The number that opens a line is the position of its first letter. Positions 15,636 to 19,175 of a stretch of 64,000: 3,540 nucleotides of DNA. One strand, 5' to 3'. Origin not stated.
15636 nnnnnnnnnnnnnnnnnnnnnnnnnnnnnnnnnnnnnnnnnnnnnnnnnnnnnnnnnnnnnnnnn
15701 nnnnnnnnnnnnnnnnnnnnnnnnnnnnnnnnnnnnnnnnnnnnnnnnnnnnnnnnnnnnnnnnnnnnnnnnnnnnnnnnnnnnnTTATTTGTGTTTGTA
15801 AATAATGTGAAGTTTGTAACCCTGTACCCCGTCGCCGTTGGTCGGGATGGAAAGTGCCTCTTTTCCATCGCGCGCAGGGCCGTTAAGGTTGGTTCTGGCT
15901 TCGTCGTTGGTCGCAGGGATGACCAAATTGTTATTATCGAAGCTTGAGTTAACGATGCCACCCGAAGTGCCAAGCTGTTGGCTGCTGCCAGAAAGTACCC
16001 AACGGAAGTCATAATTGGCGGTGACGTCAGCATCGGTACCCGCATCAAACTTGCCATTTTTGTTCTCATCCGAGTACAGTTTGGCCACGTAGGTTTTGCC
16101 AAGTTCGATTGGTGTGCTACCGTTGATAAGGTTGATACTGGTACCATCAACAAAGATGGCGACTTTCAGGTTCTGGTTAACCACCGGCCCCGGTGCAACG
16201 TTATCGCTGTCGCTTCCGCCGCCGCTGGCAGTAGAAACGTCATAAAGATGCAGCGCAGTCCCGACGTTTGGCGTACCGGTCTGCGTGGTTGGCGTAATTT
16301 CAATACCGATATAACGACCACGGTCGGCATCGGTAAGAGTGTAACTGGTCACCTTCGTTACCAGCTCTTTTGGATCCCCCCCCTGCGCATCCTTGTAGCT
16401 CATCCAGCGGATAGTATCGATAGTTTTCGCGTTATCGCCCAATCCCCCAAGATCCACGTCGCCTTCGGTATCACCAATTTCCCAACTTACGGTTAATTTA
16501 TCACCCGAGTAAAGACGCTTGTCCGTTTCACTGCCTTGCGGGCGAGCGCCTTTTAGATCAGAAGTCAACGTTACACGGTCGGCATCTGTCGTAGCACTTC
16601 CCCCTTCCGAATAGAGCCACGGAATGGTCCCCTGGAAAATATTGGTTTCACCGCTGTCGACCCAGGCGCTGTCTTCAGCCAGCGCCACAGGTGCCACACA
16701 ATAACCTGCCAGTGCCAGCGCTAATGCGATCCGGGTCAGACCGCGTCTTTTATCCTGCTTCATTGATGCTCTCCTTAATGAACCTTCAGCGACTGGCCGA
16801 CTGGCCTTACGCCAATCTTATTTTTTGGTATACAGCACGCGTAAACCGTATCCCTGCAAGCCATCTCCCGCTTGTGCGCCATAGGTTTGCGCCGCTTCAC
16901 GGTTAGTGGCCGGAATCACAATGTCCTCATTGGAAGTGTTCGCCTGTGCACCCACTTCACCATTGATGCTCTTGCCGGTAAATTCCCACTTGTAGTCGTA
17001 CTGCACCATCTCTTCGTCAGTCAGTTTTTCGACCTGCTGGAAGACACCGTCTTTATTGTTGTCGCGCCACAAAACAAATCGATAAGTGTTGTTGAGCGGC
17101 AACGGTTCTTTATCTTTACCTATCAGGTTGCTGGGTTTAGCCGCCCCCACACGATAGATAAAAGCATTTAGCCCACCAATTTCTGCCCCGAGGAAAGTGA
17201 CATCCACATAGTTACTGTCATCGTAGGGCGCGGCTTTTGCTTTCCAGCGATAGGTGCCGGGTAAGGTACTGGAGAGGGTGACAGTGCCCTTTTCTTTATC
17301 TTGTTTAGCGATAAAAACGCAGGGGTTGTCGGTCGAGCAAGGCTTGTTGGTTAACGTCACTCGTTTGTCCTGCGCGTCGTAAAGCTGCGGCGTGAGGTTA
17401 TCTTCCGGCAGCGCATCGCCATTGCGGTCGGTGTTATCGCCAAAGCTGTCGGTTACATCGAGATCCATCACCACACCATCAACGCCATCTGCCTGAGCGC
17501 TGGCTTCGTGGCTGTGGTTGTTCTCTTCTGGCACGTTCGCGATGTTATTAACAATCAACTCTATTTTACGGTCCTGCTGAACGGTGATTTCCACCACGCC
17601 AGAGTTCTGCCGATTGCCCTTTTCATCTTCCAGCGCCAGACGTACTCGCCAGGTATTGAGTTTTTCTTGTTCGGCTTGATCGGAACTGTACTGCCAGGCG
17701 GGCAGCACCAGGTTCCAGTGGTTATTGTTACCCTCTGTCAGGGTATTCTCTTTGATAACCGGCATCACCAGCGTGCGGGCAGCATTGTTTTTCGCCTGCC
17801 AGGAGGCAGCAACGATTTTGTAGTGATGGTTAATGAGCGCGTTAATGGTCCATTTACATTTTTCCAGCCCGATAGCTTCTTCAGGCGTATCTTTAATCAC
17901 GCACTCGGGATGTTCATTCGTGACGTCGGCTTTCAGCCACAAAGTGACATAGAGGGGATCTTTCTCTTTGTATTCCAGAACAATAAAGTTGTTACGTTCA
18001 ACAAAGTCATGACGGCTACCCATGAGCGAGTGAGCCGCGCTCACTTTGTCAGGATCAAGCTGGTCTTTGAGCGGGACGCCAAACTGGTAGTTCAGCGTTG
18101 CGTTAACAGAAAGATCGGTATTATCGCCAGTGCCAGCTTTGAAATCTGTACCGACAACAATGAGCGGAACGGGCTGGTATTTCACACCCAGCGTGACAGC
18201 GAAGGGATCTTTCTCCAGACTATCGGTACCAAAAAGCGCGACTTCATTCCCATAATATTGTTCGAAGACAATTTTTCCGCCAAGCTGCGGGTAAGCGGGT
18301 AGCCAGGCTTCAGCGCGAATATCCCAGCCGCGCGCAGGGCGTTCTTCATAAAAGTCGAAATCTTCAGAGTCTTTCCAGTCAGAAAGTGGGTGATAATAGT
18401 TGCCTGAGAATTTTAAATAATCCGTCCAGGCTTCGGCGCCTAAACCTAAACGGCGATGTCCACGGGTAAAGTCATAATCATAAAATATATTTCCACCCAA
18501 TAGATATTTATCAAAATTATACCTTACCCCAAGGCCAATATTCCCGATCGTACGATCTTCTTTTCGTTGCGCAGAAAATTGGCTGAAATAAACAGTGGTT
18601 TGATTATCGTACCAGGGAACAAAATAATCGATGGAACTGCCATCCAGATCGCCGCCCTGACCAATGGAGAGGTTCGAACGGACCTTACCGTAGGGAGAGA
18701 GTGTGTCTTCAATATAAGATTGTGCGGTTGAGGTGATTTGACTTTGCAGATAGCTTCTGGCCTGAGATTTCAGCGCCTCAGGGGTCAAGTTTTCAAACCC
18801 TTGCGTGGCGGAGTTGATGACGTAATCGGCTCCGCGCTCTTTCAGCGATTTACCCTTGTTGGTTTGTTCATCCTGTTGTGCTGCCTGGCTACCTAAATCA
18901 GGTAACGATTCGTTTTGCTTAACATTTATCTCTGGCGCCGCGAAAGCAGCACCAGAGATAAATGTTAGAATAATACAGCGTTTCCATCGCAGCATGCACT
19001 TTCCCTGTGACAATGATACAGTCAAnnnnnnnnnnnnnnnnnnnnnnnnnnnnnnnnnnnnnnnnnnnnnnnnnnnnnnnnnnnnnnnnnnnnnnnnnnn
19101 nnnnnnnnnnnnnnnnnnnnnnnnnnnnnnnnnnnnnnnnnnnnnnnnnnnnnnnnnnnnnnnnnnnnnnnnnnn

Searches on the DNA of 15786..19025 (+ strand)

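Call 47: search_dna_similar(query=window:15786-19025:+, collection=ecoli_genomes, mode=distant, max_rows=24, rows=spread)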
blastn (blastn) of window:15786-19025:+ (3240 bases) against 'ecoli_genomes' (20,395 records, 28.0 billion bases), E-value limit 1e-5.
Records with a match: 5304; places in all: 10509; records where one place covers at least 80% of the query: 1687.
Genomes with a match: 5284 of 5426; with a place that covers at least 80% of the query: 1687. Places per genome that has any: lowest 1, median 2, highest 5. On chromosomes: 10489 places; on plasmids: 20.
Best place of each record, by identity: >=99% 130; 95-99% 342; 90-95% 464; 80-90% 758; 60-80% 3610.
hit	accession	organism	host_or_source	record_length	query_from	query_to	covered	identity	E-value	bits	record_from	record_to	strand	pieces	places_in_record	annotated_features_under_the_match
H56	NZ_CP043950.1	Escherichia coli strain ST95-32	chicken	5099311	1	3240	100%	100.0%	0e+0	5844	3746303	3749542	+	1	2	sinH: intimin-like inverse autotransporter SinH | SinI family autotransporter-associated protein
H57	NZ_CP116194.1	Escherichia coli strain DETEC-E1005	sink drain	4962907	1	3240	100%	98.2%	0e+0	5587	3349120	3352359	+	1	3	sinH: intimin-like inverse autotransporter SinH | SinI family autotransporter-associated protein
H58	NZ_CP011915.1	Escherichia coli strain PSUO2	Gallus gallus domesticus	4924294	1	3240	100%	95.7%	0e+0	5218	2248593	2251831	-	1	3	sinH: intimin-like inverse autotransporter SinH | SinI family autotransporter-associated protein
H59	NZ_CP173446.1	Escherichia coli strain 98232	Homo sapiens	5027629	1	3240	100%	93.8%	0e+0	4938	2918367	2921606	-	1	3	sinH: intimin-like inverse autotransporter SinH | SinI family autotransporter-associated protein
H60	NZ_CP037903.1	Escherichia coli strain LHM10-1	pig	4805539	1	3233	100%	85.0%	0e+0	3638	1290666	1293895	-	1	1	sinH: intimin-like inverse autotransporter SinH | SinI family autotransporter-associated protein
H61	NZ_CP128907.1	Escherichia coli strain TUM13881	Homo sapiens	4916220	1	3240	100%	80.9%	0e+0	3050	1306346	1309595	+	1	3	sinH: intimin-like inverse autotransporter SinH | SinI family autotransporter-associated protein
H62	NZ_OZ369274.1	Escherichia coli strain Esc15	not applicable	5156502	1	3240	100%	80.9%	0e+0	3050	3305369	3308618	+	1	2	sinH: intimin-like inverse autotransporter SinH | SinI family autotransporter-associated protein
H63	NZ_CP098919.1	Escherichia coli strain CUVET17-1418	Canis lupus familiaris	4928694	1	3240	100%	80.2%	0e+0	2949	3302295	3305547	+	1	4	sinH: intimin-like inverse autotransporter SinH | SinI family autotransporter-associated protein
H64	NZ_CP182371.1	Escherichia coli strain Br_112_kylling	-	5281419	2420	2700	9%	69.5%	2e-22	118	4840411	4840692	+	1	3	fdeC: inverse autotransporter adhesin FdeC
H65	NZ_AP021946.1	Escherichia coli strain WP2-S18-ESBL-08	-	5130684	2420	2700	9%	68.8%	1e-19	109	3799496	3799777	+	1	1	fdeC: inverse autotransporter adhesin FdeC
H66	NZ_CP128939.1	Escherichia coli strain TUM9754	missing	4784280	2420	2700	9%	68.8%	1e-19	109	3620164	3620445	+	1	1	fdeC: inverse autotransporter adhesin FdeC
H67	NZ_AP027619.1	Escherichia coli strain PSJ-07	Homo sapiens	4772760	2420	2700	9%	68.8%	1e-19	109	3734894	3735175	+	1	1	fdeC: inverse autotransporter adhesin FdeC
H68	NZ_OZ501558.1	Escherichia coli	Homo sapiens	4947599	2420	2700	9%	68.8%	1e-19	109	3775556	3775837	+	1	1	fdeC: inverse autotransporter adhesin FdeC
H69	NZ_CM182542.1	Escherichia coli strain O15_8X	not provided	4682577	2420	2700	9%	68.4%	4e-18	104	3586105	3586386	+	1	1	fdeC: inverse autotransporter adhesin FdeC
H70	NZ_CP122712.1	Escherichia coli strain ETEC1749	Sus scrofa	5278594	2420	2699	9%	68.7%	3e-19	107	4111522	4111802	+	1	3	fdeC: inverse autotransporter adhesin FdeC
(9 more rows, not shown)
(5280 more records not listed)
